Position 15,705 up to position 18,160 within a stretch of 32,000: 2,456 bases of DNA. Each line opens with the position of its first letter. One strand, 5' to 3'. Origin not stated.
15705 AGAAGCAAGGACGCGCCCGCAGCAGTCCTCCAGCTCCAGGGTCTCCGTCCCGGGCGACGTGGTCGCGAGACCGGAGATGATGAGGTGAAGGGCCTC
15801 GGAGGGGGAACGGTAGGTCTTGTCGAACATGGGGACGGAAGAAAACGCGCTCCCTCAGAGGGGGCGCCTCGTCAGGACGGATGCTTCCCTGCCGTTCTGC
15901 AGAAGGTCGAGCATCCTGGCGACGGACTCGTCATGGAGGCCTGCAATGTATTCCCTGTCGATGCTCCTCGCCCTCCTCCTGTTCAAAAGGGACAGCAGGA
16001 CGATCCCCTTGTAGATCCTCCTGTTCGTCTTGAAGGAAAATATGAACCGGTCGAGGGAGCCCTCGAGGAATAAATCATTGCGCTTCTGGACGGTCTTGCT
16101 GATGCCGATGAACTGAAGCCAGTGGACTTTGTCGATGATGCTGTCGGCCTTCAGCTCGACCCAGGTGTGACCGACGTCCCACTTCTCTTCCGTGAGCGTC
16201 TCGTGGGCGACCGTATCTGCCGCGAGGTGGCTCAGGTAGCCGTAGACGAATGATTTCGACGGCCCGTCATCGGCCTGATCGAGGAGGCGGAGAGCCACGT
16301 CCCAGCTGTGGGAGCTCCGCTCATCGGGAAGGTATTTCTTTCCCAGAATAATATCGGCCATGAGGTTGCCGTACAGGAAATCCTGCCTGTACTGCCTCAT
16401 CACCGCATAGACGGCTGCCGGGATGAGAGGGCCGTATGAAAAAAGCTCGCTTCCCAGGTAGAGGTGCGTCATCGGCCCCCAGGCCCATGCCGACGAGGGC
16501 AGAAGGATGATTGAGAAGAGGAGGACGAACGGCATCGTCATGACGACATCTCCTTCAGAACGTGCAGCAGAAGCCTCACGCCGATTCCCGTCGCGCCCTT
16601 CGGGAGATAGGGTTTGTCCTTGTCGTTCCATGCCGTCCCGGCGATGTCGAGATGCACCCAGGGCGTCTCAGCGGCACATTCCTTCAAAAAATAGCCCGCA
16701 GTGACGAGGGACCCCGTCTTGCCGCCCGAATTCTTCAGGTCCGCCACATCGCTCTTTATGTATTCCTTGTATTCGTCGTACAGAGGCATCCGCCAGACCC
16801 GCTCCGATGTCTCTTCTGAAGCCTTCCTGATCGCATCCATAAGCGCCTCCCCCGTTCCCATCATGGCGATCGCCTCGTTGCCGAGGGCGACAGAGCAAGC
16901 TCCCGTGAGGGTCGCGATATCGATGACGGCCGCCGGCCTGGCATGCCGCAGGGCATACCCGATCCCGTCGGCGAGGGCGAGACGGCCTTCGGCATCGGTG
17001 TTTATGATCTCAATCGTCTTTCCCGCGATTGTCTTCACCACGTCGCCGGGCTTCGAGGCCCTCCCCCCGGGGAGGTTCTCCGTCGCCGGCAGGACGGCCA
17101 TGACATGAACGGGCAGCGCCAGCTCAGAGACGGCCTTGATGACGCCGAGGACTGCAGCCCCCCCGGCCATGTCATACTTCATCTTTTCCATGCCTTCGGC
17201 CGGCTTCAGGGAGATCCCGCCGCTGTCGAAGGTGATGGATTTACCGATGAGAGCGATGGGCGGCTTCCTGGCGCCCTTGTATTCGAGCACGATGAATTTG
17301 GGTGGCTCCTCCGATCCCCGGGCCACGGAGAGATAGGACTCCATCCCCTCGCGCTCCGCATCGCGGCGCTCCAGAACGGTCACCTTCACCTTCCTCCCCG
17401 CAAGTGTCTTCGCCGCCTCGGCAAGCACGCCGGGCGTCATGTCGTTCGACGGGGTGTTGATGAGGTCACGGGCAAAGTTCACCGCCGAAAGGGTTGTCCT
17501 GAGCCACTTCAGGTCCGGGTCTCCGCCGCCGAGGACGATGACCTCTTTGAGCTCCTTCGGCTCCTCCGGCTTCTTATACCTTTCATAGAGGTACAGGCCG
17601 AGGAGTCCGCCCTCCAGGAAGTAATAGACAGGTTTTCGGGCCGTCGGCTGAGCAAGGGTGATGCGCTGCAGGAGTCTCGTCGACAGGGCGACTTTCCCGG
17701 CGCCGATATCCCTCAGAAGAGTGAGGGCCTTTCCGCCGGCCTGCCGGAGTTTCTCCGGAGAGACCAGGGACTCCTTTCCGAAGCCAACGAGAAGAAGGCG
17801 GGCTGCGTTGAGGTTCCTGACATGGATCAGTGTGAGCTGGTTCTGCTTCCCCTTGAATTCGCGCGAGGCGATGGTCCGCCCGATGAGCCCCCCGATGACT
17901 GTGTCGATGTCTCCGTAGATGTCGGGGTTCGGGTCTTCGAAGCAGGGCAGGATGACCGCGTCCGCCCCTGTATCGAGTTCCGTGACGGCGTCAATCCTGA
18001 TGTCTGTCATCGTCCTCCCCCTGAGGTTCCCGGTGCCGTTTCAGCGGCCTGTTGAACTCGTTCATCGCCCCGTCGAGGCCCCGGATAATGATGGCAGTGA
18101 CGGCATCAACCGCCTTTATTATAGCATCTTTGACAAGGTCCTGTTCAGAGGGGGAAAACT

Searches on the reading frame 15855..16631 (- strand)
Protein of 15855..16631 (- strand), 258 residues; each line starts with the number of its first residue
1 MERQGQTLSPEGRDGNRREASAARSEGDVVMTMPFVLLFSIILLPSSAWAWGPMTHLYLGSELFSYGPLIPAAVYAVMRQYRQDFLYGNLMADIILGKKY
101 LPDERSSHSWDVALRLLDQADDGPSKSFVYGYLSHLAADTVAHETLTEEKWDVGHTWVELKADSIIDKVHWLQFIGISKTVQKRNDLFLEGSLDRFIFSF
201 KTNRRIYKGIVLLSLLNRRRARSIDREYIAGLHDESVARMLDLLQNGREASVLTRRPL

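Call 10: search_protein_families(library=pfam, proteins=[window:15855-16631:-])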
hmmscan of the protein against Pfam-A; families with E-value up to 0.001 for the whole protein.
window:15855-16631:- (258 aa): 1 family
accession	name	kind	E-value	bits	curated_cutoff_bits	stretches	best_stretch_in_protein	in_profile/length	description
PF00882.24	Zn_dep_PLPC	-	3.5e-14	53.5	26.8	1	55-187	1-143/167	Zinc dependent phospholipase C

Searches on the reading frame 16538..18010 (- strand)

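Call 10: search_protein_families(library=pfam, proteins=[window:16538-18010:-])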
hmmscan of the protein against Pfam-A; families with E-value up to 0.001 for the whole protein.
window:16538-18010:- (490 aa): 2 families
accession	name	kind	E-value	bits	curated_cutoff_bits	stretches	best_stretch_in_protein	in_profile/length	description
PF00883.26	Peptidase_M17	-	1.3e-121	406.1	25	1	178-481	1-309/310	Cytosol aminopeptidase family, catalytic domain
PF02789.23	Peptidase_M17_N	-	2e-15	57.3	23.4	1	21-147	2-127/129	Cytosol aminopeptidase family, N-terminal domain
